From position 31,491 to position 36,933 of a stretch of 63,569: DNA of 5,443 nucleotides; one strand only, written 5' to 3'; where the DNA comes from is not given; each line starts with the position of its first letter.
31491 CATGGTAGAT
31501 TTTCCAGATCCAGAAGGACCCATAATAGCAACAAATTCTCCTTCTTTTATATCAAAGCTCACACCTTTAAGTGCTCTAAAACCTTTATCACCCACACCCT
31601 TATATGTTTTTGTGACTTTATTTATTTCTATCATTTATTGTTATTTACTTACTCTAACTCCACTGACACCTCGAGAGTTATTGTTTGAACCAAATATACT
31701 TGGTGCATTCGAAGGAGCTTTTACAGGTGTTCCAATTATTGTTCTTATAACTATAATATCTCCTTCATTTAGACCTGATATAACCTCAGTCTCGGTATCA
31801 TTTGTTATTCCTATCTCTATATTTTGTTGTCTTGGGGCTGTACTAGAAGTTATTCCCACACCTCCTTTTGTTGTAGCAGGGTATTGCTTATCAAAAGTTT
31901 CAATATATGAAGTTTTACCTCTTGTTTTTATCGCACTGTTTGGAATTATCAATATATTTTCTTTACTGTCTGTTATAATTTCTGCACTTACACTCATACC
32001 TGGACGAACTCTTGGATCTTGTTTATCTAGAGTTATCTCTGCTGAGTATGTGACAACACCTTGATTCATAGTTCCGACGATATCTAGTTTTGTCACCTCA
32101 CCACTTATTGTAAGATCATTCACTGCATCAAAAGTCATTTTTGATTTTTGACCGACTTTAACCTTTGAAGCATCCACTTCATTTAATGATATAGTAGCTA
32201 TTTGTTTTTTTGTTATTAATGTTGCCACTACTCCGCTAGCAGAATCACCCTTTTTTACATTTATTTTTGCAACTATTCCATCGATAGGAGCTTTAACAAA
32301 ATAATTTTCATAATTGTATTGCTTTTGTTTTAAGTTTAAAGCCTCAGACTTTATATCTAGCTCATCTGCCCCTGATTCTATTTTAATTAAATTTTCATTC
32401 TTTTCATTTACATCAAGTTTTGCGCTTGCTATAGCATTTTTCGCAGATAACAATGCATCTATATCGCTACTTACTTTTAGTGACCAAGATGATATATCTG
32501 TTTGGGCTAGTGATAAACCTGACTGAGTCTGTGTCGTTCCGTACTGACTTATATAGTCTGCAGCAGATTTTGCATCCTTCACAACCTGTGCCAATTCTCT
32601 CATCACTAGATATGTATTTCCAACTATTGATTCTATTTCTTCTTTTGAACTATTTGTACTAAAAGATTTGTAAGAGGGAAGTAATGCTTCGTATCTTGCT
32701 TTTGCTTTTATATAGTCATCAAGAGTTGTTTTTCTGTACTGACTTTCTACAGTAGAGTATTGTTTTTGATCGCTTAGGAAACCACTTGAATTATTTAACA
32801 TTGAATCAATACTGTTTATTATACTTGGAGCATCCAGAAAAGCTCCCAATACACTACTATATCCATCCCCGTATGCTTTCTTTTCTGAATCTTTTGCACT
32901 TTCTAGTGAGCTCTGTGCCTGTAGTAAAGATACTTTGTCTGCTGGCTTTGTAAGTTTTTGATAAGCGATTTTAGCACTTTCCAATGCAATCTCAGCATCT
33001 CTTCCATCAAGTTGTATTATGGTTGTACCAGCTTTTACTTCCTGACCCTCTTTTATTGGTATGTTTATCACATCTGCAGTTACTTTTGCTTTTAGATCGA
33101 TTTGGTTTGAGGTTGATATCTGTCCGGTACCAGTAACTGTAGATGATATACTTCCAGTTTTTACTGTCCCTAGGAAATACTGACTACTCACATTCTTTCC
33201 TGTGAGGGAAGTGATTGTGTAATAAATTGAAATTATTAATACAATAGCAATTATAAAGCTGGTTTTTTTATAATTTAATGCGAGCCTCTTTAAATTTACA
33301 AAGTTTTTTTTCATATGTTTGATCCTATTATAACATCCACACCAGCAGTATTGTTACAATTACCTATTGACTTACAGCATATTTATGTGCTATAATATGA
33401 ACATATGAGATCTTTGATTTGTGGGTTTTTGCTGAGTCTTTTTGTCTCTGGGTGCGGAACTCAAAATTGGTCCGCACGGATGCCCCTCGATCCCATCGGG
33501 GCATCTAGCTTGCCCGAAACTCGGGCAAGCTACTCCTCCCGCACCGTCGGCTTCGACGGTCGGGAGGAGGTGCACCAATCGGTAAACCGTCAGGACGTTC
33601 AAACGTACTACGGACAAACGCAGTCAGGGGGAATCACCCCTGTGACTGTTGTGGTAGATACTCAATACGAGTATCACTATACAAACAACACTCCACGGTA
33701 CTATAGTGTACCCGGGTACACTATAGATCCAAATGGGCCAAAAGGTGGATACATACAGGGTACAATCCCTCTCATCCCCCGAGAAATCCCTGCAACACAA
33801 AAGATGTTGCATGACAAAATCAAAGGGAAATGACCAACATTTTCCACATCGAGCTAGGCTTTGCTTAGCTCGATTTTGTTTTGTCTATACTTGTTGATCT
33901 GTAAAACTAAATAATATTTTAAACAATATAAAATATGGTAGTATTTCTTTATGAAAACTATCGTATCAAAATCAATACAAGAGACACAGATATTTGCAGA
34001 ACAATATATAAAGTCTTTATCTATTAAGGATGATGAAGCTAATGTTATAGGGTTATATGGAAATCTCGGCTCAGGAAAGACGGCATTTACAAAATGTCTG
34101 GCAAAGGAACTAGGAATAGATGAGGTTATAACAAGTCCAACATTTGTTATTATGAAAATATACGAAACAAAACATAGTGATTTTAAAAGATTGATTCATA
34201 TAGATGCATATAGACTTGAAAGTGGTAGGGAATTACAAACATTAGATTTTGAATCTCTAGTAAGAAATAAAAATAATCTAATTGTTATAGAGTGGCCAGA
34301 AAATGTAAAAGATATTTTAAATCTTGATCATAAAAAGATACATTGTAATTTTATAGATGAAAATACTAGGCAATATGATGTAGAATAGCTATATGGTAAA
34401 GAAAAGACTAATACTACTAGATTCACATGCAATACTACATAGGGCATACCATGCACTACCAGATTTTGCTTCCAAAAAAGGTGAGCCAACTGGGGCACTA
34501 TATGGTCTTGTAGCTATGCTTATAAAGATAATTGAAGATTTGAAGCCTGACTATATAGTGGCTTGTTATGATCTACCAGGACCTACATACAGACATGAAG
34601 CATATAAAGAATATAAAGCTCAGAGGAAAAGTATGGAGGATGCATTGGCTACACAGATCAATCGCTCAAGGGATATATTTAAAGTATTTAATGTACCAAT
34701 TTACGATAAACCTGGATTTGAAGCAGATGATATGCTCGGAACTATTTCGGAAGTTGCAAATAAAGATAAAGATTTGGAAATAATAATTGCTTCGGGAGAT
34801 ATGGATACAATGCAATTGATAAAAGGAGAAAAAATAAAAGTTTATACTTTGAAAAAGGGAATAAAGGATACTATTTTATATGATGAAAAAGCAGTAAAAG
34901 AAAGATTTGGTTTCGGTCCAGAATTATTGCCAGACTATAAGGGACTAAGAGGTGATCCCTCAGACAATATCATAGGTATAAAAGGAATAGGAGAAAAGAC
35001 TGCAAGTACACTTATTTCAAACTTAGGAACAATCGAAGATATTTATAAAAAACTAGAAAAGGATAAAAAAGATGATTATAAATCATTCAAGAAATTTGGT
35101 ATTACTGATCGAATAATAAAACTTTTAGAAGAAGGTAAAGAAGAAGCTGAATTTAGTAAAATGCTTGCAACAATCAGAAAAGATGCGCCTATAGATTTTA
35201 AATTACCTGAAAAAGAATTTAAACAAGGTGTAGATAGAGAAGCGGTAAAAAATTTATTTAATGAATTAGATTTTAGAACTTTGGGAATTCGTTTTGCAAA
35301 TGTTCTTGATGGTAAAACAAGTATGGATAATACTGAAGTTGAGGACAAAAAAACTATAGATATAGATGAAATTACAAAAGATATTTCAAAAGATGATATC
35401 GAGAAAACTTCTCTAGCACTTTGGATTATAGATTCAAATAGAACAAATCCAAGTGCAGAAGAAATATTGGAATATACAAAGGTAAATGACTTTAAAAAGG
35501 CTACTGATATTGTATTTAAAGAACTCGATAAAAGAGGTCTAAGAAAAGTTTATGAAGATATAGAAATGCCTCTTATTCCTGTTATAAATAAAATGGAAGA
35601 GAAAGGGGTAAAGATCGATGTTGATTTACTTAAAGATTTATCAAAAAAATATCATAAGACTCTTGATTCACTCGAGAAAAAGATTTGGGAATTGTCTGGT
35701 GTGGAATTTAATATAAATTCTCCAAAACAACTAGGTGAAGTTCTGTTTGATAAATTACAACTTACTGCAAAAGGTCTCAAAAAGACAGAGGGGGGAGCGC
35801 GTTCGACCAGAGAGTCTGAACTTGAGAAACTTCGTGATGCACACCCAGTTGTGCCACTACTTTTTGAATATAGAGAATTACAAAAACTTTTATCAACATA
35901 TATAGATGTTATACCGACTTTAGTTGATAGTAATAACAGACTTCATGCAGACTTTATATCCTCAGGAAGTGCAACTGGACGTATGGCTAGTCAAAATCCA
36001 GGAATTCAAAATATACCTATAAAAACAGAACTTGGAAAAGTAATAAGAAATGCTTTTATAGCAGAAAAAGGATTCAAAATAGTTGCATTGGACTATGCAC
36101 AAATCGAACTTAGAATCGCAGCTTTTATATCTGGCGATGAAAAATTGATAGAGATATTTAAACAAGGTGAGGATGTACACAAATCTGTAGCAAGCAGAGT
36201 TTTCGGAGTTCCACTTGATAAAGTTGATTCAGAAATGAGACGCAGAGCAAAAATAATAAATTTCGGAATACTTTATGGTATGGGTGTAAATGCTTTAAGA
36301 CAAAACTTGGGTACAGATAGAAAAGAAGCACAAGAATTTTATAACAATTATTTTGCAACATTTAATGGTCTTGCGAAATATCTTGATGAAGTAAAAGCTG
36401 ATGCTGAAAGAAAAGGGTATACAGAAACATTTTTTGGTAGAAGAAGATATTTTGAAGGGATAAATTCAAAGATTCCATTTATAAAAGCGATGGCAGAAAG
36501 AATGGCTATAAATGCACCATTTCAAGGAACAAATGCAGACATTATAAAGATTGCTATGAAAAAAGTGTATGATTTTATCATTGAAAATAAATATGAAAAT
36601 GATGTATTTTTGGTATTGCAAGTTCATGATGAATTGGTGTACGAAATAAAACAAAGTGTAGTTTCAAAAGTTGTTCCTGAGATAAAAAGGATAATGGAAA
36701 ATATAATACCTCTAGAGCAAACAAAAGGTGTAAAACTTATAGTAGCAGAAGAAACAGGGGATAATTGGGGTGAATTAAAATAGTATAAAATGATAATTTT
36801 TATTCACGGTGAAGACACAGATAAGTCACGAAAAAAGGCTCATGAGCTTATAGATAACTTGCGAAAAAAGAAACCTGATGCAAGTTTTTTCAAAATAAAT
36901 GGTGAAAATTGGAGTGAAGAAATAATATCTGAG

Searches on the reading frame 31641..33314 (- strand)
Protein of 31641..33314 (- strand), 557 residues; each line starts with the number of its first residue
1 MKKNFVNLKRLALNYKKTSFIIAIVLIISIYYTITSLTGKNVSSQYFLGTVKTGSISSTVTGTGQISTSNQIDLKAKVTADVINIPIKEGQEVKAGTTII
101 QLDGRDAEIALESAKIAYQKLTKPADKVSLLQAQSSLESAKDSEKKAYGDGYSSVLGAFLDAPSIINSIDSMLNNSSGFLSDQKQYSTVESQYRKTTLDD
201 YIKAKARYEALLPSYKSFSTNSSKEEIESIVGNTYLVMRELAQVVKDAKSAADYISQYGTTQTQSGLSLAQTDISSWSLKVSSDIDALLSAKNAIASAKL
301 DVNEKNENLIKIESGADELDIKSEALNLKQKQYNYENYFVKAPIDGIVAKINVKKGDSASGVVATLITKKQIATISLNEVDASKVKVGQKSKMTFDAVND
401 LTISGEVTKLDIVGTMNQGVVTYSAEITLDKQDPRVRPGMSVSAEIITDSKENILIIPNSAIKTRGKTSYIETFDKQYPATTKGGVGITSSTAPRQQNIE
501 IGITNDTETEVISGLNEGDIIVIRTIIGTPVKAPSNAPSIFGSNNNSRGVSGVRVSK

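Call 26: search_protein_families(library=pfam, proteins=[window:31641-33314:-], max_evalue=0.001)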
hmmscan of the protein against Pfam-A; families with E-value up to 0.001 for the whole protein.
window:31641-33314:- (557 aa): 3 families
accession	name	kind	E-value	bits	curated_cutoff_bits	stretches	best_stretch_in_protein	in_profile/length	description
PF13437.12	HlyD_3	-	1.5e-11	45.4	22.2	1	340-439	2-106/106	HlyD family secretion protein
PF16576.10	HlyD_D23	-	1.2e-10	41.5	30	1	318-442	88-214/214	Barrel-sandwich domain of CusB or HlyD membrane-fusion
PF13533.13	Biotin_lipoyl_2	-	1.3e-07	31.7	29.8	0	84-103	13-32/32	Biotin-lipoyl like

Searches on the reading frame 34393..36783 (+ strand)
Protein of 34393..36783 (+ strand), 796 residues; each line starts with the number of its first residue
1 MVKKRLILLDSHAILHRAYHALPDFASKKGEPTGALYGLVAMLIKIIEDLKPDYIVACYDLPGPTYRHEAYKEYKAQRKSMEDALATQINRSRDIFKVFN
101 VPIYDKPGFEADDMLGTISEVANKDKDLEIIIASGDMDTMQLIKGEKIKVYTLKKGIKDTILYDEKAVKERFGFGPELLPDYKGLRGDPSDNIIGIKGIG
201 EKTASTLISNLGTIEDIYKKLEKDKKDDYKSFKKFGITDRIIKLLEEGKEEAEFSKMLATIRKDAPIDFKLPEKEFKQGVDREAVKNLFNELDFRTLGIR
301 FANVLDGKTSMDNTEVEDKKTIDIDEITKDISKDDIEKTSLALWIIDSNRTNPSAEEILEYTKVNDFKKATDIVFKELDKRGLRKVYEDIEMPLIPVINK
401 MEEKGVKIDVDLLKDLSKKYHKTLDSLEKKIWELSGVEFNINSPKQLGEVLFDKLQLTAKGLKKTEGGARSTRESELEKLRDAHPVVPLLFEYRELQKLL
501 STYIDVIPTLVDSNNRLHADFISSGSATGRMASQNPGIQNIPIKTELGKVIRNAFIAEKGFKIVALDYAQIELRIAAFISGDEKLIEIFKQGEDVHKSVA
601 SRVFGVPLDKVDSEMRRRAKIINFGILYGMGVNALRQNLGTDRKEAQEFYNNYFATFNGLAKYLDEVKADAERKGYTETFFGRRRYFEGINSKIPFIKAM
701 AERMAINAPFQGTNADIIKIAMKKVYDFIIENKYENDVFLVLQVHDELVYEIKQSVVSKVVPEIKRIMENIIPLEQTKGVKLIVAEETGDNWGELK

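Call 26: search_protein_families(library=pfam, proteins=[window:34393-36783:+], max_evalue=0.001)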
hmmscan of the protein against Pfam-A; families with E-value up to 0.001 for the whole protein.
window:34393-36783:+ (796 aa): 3 families
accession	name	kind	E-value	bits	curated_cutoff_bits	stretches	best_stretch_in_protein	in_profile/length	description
PF00476.26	DNA_pol_A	-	1.2e-133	446.2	34.3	1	411-794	2-381/381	DNA polymerase family A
PF02739.22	5_3_exonuc_N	-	6.5e-49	166.2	34.3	1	5-173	1-164/164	5'-3' exonuclease, N-terminal resolvase-like domain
PF01367.25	5_3_exonuc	-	1.9e-24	86.4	40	1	176-277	3-92/97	5'-3' exonuclease, C-terminal SAM fold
